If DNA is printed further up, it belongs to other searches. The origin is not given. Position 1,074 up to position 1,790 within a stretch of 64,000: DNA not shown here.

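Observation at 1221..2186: Secreted amoeba protein with a Tae4-like peptidoglycan-amidase domain (candidate 'domesticated amidase effector')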

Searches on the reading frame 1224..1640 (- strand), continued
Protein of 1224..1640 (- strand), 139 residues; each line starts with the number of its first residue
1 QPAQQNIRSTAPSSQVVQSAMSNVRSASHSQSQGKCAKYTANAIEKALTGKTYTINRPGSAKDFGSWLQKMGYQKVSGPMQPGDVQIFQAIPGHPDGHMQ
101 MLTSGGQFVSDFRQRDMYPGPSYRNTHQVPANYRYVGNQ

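Call 65: fold_search(model_id=the predicted structure, library=pdb)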
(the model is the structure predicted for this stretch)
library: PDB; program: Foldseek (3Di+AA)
matches with E <= 10: 992; with E <= 0.001: 3
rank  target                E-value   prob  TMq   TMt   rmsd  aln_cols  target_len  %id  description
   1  4hzb_A                1.5e-10  1.00  0.84  0.87   1.9       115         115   37  Crystal structure of the type VI SeMet effector-immunity complex Tae3-Tai3 from Ralstonia pickettii (released 2013-08-21)
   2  4hz9_A                4.0e-10  1.00  0.84  0.84   2.1       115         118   37  Crystal structure of the type VI native effector-immunity complex Tae3-Tai3 from Ralstonia pickettii (released 2013-08-21)
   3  4hzb_D                2.8e-09  1.00  0.83  0.87   1.9       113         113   36  Crystal structure of the type VI SeMet effector-immunity complex Tae3-Tai3 from Ralstonia pickettii (released 2013-08-21)
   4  5d74_B                1.5e-03  1.00  0.60  0.34   5.7       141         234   23  The crystal structure of Ly7917 (released 2016-08-17)
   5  5d76_B                1.7e-03  1.00  0.63  0.36   5.5       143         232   23  The crystal structure of Ly7917 with the hydrolyzing product of MDP (released 2016-08-17)
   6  5d74_A                1.8e-03  1.00  0.61  0.34   5.5       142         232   24  The crystal structure of Ly7917 (released 2016-08-17)
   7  5d76_A                1.9e-03  1.00  0.62  0.35   5.8       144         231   24  The crystal structure of Ly7917 with the hydrolyzing product of MDP (released 2016-08-17)
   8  8xud_J                2.6e-02  0.85  0.40  0.34   7.6       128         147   15  Crystal structure of adaptor NlpI in complex with endopeptidase MepS and PDZ-protease Prc (released 2024-06-05)
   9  4ct3_E                2.9e-02  0.98  0.55  0.42   5.8       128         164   12  Methylmercury chloride derivative structure of the lytic CHAPK domain of the endolysin LysK from Staphylococcus aureus (released 2014-08-06)
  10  4csh_A                3.6e-02  0.97  0.54  0.41   5.5       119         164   13  Native structure of the lytic CHAPK domain of the endolysin LysK from Staphylococcus aureus bacteriophage K (released 2014-08-06)
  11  8i2e_B                4.3e-02  0.85  0.50  0.50   4.9       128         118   18  Crystal structure of Bacillus subtilis LytE in complex with IseA (released 2023-04-05)
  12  4olk_B                5.5e-02  0.90  0.49  0.38   5.8       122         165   14  The CHAP domain of LysGH15 (released 2014-05-28)
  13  8xud_K                6.3e-02  0.89  0.52  0.46   5.3       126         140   15  Crystal structure of adaptor NlpI in complex with endopeptidase MepS and PDZ-protease Prc (released 2024-06-05)
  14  4jur_B                8.6e-02  0.77  0.49  0.39   4.8       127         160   16  Crystal structure of the effector Tae4 from Salmonella typhimurium in complex with the immunity Tai4 from Enterobacter (released 2014-02-05)
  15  4xcm_B                8.6e-02  0.77  0.44  0.27   5.2       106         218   22  Crystal structure of the putative NlpC/P60 D,L endopeptidase from T. thermophilus (released 2015-01-14)
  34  3h41                  4.2e-01  0.51  0.47  0.22   4.7       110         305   17  CRYSTAL STRUCTURE OF A NLPC/P60 FAMILY PROTEIN (BCE_2878) FROM BACILLUS CEREUS ATCC 10987 AT 1.79 A RESOLUTION (released 2009-05-05)
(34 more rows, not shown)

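Call 70: list_cluster_members(proteins=[P0011, P0013, P0014, P0017, P0018, P0019, P0020, P0021, P0022, P0023])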
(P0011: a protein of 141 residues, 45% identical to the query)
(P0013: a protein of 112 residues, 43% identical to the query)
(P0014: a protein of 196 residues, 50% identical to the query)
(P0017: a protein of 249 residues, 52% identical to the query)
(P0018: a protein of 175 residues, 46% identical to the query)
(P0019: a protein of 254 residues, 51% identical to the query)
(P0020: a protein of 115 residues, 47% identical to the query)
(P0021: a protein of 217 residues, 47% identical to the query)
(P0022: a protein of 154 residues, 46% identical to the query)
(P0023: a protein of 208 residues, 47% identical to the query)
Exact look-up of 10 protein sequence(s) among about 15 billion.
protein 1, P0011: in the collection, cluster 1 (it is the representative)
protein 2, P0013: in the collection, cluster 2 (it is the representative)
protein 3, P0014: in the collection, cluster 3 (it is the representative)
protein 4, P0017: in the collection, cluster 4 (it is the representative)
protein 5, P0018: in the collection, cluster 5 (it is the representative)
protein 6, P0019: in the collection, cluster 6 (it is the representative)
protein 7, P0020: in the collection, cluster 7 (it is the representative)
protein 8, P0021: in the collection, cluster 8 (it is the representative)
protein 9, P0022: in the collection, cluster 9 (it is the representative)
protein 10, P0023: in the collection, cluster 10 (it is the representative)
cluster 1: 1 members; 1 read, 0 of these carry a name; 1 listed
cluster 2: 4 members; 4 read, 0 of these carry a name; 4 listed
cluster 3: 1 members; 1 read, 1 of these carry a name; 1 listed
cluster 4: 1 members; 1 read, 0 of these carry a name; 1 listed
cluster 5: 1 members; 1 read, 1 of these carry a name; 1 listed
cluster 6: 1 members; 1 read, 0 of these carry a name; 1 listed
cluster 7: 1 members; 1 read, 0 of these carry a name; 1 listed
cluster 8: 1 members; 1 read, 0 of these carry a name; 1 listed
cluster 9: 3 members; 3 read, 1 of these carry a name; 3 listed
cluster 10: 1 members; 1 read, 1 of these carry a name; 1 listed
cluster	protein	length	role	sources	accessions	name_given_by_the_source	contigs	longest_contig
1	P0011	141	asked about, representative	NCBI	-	-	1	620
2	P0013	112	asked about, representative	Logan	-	-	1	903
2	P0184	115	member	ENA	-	-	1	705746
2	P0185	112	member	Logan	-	-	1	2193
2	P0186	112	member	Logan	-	-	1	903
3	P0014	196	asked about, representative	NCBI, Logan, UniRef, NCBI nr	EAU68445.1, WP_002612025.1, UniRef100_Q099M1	CHAP domain-containing protein [Stigmatella aurantiaca] | Putative cytoplasmic protein n=1 Tax=Stigmatella aurantiaca (strain DW4/3-1) TaxID=378806 ...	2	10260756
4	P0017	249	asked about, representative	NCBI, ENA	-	-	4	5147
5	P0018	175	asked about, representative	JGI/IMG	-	hypothetical protein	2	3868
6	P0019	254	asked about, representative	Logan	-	-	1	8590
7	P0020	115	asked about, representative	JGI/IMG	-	-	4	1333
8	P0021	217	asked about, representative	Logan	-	-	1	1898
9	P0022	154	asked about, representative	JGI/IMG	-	hypothetical protein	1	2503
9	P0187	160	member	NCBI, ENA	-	-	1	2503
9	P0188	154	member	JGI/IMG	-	-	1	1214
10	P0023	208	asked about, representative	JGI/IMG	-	hypothetical protein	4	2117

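Call 72: find_related_loci(query=A3, collection=genome_contigs, flank=6000)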
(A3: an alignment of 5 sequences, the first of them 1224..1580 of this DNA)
Query A3 (119 aa) in genome_contigs; peptide patterns used: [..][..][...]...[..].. (x = any residue, [..] = any of these).
113 stretches matched a pattern; 77 encode a relative of the query (tblastn E <= 1e-3); 77 distinct loci.
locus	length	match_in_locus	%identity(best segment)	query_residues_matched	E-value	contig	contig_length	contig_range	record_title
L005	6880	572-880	44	11-115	6e-22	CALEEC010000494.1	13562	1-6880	MAG: uncultured Gemmataceae bacterium isolate R1_Bin_Bin_101_sub_1 genome assembly, contig: c_000002499796, whole genome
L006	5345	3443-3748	41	1-105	2e-20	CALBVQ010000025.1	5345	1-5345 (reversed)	MAG: uncultured Saprospiraceae bacterium isolate L2_Bin_Bin_175_sub_1 genome assembly, contig: c_000000418445, whole gen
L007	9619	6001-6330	37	8-116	4e-19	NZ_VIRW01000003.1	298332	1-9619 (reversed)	Chitinibacter sp. GC72 contig3, whole genome shotgun sequence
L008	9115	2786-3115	38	1-115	7e-19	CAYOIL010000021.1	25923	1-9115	MAG TPA_asm: uncultured Saprospiraceae bacterium isolate SRP268394_co1_141 genome assembly, contig: NODE_3195_length_259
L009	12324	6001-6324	41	1-108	1e-18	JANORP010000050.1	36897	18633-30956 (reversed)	MAG: Bacteroidota bacterium isolate VAR_4_metabat_163 VAR_4_k141_3747784, whole genome shotgun sequence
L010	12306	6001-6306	41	4-104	1e-18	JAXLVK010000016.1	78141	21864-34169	MAG: Bacteroidia bacterium isolate STL-BAC54 C1.71.fa-16, whole genome shotgun sequence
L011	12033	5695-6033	38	1-115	3e-19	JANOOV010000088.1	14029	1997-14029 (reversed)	MAG: Gammaproteobacteria bacterium isolate VAR_43_metabat_102 VAR_43_k141_3525718, whole genome shotgun sequence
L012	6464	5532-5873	38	1-115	4e-18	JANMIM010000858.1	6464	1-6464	MAG: Bacteroidota bacterium isolate OTE_70_concoct_362_sub OTE_70_k141_439234, whole genome shotgun sequence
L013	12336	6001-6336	38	1-114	7e-18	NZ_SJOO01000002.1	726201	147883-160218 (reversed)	Enterobacter wuhouensis strain WCHEW120002 2, whole genome shotgun sequence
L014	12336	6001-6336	38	1-114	1e-17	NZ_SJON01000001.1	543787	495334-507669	Enterobacter quasihormaechei strain WCHEQ120003 1, whole genome shotgun sequence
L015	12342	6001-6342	38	1-119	3e-17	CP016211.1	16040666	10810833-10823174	Minicystis rosea strain DSM 24000 chromosome, complete genome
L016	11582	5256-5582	41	8-116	2e-15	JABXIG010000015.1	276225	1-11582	MAG: Methylocystaceae bacterium isolate HF-Din02 c_000000010333, whole genome shotgun sequence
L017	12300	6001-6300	36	1-103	2e-15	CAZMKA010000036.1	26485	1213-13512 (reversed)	MAG TPA_asm: uncultured Saprospiraceae bacterium isolate SRP268394_co1_13 genome assembly, contig: NODE_3089_length_2648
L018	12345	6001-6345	36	1-115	9e-15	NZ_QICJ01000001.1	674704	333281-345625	Dyella sp. AtDHG13 Ga0060192_101, whole genome shotgun sequence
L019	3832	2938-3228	41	11-104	9e-15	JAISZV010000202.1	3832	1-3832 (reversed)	MAG: Proteiniphilum sp. isolate Ncb351_bin112 k119_2433266, whole genome shotgun sequence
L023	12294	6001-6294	37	6-102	6e-13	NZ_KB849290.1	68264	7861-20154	Acinetobacter guillouiae CIP 63.46 acLsj-supercont1.4, whole genome shotgun sequence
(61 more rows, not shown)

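Call 75: search_protein_families(library=pfam, proteins=[L013:416-1522:+, L013:1627-2718:+, L013:2718-4286:+, L013:4289-5809:+, L013:5977-6342:+, L013:6255-6839:+, L013:6993-8366:+, L013:8421-9740:+, L013:9760-10473:+], max_evalue=0.001)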
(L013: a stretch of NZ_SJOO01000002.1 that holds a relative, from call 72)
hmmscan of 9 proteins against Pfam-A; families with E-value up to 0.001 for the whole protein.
L013:416-1522:+ (369 aa): 2 families
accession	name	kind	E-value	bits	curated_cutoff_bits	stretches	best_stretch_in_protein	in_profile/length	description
PF03600.22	CitMHS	-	5.3e-45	154.4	31.9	1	25-304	22-311/336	Citrate transporter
PF00939.25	Na_sulph_symp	-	3.9e-08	33.2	27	1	41-178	321-462/472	Sodium:sulfate symporter transmembrane region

L013:1627-2718:+ (364 aa): 5 families
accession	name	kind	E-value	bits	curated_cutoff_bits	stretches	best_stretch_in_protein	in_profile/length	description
PF16576.10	HlyD_D23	-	1.5e-19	70.6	30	1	62-309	18-185/214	Barrel-sandwich domain of CusB or HlyD membrane-fusion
PF13437.12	HlyD_3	-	4.2e-16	60.1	22.2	1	236-320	2-88/106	HlyD family secretion protein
PF13533.13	Biotin_lipoyl_2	-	3.8e-13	49.3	29.8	1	64-95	1-32/32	Biotin-lipoyl like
PF00529.27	CusB_dom_1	-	1.4e-11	44.9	26.5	1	38-358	2-84/89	Cation efflux system protein CusB domain 1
PF00364.28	Biotin_lipoyl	-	6.3e-05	23.2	22.1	0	65-94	44-73/73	Biotin-requiring enzyme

L013:2718-4286:+ (523 aa): 3 families
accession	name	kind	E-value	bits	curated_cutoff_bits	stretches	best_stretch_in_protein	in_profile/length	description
PF07690.21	MFS_1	-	9.1e-55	186.4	33.4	1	23-418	2-346/347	Major Facilitator Superfamily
PF00083.30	Sugar_tr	-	4.4e-14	52.6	22.3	1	18-197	1-197/452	Sugar (and other) transporter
PF06609.19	TRI12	-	0.00029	19.9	23.2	1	37-299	64-335/599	Fungal trichothecene efflux pump (TRI12)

L013:4289-5809:+ (507 aa): 1 family
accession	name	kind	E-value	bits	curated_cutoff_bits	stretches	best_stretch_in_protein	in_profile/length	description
PF02321.23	OEP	-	6.4e-60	202.6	22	2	306-484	9-187/187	Outer membrane efflux protein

L013:5977-6342:+ (122 aa): 1 family
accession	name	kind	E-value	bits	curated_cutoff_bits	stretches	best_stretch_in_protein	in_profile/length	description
PF00877.26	NLPC_P60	-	0.00084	19.7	23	0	20-95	12-77/105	NlpC/P60 family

L013:6255-6839:+ (195 aa): 1 family
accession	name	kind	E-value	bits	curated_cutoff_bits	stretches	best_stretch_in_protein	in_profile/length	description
PF12883.13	DUF3828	-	4.9e-31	108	26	1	56-171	5-124/125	Protein of unknown function (DUF3828)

L013:6993-8366:+ (458 aa): 1 family
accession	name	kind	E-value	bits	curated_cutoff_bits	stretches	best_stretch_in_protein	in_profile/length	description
PF00232.24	Glyco_hydro_1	-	9.9e-118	393.9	22.6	1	2-455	2-452/453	Glycosyl hydrolase family 1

L013:8421-9740:+ (440 aa): 1 family
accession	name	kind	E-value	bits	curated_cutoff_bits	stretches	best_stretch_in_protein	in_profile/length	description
PF02378.23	PTS_EIIC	-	1.5e-46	159.4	30.7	1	34-363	1-319/319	Phosphotransferase system, EIIC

L013:9760-10473:+ (238 aa): 2 families
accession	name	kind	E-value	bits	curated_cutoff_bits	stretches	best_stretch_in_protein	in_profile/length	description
PF07702.18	UTRA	-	1.7e-29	102.9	23.8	1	96-228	5-138/141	UTRA domain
PF00392.27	GntR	-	2.1e-17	62.9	27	1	5-67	2-64/64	Bacterial regulatory proteins, gntR family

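Call 76: search_protein_families(library=pfam, proteins=[L023:1892-2950:-, L023:2985-3494:-, L023:3577-4416:-, L023:4588-5388:+, L023:5800-6324:+, L023:6436-6804:-, L023:6807-7190:-, L023:7280-8095:-, L023:9028-11190:-], max_evalue=0.001)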
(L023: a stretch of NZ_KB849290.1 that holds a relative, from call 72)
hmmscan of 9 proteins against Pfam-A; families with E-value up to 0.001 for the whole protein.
L023:1892-2950:- (352 aa): 1 family
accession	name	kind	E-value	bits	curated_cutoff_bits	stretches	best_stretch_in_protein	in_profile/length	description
PF13387.12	Lnb_N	-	1.7e-46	158.4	22.2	1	135-293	1-175/175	Lnb N-terminal periplasmic domain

L023:2985-3494:- (169 aa): 1 family
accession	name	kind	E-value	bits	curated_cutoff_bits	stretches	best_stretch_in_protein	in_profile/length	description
PF00186.24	DHFR_1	-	6.7e-55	185.6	25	1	7-169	2-159/159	Dihydrofolate reductase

L023:3577-4416:- (279 aa): 1 family
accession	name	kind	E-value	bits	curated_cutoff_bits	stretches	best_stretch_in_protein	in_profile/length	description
PF00303.24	Thymidylat_synt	-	1.4e-118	395.3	24.3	1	1-279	1-266/266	Thymidylate synthase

L023:4588-5388:+ (267 aa): 1 family
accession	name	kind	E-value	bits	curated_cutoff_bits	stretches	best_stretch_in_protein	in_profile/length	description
PF09234.15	DUF1963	-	8.4e-66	222.9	23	1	44-266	1-216/216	Domain of unknown function (DUF1963)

L023:5800-6324:+ (175 aa): 1 family
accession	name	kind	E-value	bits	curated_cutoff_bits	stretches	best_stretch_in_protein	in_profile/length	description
PF05257.22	CHAP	-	4.6e-05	24.3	26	1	76-142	9-64/81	CHAP domain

L023:6436-6804:- (122 aa): 0 families

L023:6807-7190:- (127 aa): 0 families

L023:7280-8095:- (271 aa): 1 family
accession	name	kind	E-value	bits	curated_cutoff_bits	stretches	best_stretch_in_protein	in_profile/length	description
PF01790.23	LGT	-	1.1e-76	257.8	24.9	1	8-256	1-240/240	Prolipoprotein diacylglyceryl transferase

L023:9028-11190:- (720 aa): 1 family
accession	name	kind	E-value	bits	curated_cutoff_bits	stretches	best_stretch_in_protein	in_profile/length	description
PF05787.19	PhoX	-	2.4e-133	446.5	24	1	76-676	2-515/515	Alkaline phosphatase PhoX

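Call 79: find_encoding_contigs(protein=P0184, flank=6000, max_places=2)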
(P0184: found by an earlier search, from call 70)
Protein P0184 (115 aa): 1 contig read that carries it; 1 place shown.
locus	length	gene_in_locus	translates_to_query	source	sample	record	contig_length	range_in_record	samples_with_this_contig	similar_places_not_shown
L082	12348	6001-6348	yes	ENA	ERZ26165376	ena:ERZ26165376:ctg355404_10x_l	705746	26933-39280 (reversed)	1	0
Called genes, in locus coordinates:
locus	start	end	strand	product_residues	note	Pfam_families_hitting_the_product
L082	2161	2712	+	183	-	PF02140:SUEL_Lectin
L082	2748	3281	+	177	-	-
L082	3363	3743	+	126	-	-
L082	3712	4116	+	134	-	-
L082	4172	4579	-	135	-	-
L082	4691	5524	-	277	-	PF00144:Beta-lactamase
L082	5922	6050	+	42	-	-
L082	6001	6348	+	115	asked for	-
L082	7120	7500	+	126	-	-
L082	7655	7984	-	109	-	-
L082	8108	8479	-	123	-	-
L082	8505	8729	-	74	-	PF24807:WD40_CDC20-Fz, PF25174:Beta-prop_THOC3 (weak), PF00400:WD40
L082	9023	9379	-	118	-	-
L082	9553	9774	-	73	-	-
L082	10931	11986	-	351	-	PF03492:Methyltransf_7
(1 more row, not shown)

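Call 80: find_encoding_contigs(protein=P0007, flank=6000, max_places=2)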
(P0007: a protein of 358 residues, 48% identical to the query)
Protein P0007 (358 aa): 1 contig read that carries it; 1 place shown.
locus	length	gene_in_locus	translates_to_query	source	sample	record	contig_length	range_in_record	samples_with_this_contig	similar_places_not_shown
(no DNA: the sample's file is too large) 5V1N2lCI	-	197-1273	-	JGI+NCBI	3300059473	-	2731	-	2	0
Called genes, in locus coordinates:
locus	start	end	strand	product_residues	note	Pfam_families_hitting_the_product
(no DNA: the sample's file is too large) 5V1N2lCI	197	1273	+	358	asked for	-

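Call 81: list_cluster_members(proteins=[P0027, P0028, P0040, P0054, P0041, P0055, P0049, P0034, P0046, P0058])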
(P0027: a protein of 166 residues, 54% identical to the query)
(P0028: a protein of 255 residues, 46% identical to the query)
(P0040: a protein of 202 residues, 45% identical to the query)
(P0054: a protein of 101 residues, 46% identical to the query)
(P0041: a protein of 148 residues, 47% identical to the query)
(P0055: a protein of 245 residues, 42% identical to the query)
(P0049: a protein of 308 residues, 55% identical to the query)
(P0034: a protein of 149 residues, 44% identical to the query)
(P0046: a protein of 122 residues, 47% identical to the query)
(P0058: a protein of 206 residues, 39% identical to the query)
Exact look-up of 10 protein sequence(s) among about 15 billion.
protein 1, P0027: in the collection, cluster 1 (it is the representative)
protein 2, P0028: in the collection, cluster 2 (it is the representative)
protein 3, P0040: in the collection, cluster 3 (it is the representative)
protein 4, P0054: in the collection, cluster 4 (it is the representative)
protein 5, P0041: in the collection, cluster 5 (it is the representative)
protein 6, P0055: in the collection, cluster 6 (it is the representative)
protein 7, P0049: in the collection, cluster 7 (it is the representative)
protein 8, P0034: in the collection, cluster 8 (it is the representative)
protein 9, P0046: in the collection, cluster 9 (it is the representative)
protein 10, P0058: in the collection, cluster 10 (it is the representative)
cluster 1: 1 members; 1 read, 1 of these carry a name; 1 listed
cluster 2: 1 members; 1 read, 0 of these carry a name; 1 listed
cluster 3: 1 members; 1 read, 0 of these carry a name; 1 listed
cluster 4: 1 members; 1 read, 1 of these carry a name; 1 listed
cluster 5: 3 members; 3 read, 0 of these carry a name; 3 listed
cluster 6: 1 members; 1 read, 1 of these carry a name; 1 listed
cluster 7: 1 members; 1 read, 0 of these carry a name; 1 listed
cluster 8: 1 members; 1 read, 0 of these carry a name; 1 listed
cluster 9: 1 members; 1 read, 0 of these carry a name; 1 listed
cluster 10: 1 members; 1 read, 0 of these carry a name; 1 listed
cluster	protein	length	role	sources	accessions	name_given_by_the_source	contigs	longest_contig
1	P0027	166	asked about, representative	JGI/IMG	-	hypothetical protein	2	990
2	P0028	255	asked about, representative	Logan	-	-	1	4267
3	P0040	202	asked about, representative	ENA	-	-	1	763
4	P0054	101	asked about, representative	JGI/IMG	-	hypothetical protein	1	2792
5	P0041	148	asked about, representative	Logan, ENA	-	-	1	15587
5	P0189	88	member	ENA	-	-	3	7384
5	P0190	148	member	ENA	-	-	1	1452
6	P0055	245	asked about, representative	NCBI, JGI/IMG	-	hypothetical protein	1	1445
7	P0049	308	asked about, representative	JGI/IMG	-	-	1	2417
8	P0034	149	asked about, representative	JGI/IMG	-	-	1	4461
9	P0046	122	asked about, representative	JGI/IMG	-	-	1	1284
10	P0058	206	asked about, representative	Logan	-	-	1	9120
